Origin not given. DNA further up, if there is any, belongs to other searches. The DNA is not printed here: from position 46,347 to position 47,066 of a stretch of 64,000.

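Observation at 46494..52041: MviN/MurJ locus with a separate, catalytically intact kinase carrying an extracellular carbohydrate-binding-like domain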

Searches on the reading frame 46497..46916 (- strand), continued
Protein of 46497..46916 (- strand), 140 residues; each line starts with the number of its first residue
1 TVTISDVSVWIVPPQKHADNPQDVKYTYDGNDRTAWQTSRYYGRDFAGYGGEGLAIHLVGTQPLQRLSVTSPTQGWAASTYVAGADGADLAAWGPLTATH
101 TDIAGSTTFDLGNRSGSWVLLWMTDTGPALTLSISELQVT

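Call 68: search_solved_structures(query=A4, max_evalue=10)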
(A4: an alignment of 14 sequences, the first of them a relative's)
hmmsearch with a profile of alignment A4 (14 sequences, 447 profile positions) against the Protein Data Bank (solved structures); distinct sequences matched with E-value up to 10: 2826 (the best 60 are shown).
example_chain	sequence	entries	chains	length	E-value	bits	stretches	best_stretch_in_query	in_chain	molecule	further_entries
1mru_A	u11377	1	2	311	4.5e-47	164.2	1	5-235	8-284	Probable serine/threonine-protein kinase pknB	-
5u94_A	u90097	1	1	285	6.6e-47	163.7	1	5-231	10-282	Serine/threonine-protein kinase PknB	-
6b2p_A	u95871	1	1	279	7.8e-47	163.4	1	5-230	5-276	Serine/threonine-protein kinase PknB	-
1o6y_A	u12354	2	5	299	9.7e-47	163.1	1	5-230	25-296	SERINE/THREONINE-PROTEIN KINASE PKNB | Probable serine/threonine-protein kinase pknB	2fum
3orm_A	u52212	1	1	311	1.8e-45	158.9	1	5-235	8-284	Serine/threonine protein kinase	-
3f61_A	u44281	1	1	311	2.5e-45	158.5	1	5-235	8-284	Serine/threonine-protein kinase pknB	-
3ori_A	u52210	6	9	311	2.7e-45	158.4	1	5-235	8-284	Serine/threonine protein kinase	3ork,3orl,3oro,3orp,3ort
3f69_A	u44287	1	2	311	3e-45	158.2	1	5-235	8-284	Serine/threonine-protein kinase pknB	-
6i2p_A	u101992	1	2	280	3.9e-45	157.8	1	5-230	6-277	Serine/threonine-protein kinase PknB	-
2h34_A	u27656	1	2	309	6.5e-45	157.1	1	9-235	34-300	Serine/threonine-protein kinase pknE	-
9tmq_A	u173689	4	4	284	3.6e-43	151.3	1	4-194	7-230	Serine/threonine-protein kinase PknA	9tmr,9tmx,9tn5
4ow8_A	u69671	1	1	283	3.6e-43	151.3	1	4-194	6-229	Serine/threonine-protein kinase PknA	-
6b2q_A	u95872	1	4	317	3.8e-43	151.3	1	4-195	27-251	Serine/threonine-protein kinase PknA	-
4x3f_A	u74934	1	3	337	4.1e-43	151.1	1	4-232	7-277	Serine/threonine-protein kinase PknA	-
9ruj_A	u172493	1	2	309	1.5e-41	146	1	4-227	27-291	Serine/threonine-protein kinase StkP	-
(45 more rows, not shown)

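Call 74: find_encoding_contigs(protein=P0075, flank=8000, max_places=2)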
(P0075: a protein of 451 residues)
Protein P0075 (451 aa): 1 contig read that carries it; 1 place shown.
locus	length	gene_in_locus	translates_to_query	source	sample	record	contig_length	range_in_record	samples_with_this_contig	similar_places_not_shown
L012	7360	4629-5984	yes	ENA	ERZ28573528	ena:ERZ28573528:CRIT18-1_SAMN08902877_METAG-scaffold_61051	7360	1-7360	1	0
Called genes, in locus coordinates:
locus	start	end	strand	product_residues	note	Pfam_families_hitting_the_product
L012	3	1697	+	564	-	?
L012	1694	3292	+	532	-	PF03023:MurJ, PF13440:Polysacc_synt_3 (weak)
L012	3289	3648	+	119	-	-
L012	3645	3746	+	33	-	-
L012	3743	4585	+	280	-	PF02645:DegV, PF13684:FakA-like_C (weak)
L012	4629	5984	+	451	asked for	PF00069:Pkinase, PF07714:PK_Tyr_Ser-Thr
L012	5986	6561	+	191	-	PF07638:Sigma70_ECF (faint), PF04542:Sigma70_r2, PF08281:Sigma70_r4_2, PF04545:Sigma70_r4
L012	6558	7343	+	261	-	PF13490:zf-HC2 (weak)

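Call 75: find_encoding_contigs(protein=P0110, flank=8000, max_places=2)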
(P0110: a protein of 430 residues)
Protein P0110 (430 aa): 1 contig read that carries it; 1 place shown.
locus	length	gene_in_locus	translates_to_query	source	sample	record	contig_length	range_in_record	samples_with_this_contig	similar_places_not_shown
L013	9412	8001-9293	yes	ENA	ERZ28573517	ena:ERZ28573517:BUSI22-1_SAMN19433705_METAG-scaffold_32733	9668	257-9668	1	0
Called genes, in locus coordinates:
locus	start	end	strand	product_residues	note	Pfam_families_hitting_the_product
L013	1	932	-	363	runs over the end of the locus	PF00437:T2SSE, PF13191:AAA_16 (weak)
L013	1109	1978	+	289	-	-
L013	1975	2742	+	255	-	PF00583:Acetyltransf_1, PF13508:Acetyltransf_7, PF08445:FR47 (weak)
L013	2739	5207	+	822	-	-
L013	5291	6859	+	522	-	PF13440:Polysacc_synt_3 (faint), PF03023:MurJ, PF01554:MatE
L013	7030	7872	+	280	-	PF02645:DegV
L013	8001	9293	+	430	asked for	PF00069:Pkinase, PF07714:PK_Tyr_Ser-Thr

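Call 76: find_encoding_contigs(protein=P0040, flank=8000, max_places=2)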
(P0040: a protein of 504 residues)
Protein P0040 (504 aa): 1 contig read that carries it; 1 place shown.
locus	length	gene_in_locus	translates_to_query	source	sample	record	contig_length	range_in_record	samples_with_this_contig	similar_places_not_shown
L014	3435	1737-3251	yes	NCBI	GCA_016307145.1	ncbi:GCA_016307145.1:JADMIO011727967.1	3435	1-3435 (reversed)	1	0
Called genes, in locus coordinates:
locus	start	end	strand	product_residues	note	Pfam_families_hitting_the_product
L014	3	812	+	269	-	?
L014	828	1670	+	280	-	PF02645:DegV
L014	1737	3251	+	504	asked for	PF14531:Kinase-like (faint), PF00069:Pkinase, PF07714:PK_Tyr_Ser-Thr, PF03109:ABC1 (weak)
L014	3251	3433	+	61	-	?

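Call 77: find_encoding_contigs(protein=P0136, flank=10000, max_places=2)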
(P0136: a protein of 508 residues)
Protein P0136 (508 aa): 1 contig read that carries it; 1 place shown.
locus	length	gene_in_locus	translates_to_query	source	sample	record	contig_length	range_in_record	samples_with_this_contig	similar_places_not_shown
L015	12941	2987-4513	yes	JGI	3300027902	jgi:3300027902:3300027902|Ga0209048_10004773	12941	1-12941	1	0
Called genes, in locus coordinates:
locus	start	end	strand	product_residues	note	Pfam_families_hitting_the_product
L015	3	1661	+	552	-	?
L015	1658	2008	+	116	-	-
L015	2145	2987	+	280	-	PF02645:DegV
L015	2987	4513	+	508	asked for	-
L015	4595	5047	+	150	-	-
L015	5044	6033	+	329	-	PF01946:Thi4 (faint), PF00890:FAD_binding_2 (weak), PF01266:DAO (faint), PF03486:HI0933_like (faint), PF07992:Pyr_redox_2, PF12831:FAD_oxidored (weak), PF13738:Pyr_redox_3, PF00070:Pyr_redox, +1 more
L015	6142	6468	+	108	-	PF00085:Thioredoxin, PF13098:Thioredoxin_2, PF13905:Thioredoxin_8 (faint)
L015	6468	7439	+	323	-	PF01471:PG_binding_1, PF08823:PG_binding_2 (faint), PF09374:PG_binding_3 (faint), PF01471:PG_binding_1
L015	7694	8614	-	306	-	PF02195:ParB_N, PF17762:HTH_ParB, PF23552:ParB_C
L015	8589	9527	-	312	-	PF00142:Fer4_NifH (weak), PF01656:CbiA, PF02374:ArsA_ATPase (weak), PF06564:CBP_BcsQ (faint), PF09140:MipZ, PF10609:ParA, PF13614:AAA_31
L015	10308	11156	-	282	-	PF04203:Sortase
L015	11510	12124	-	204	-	PF02527:GidB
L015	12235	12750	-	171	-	PF13083:KH_KhpA-B, PF01424:R3H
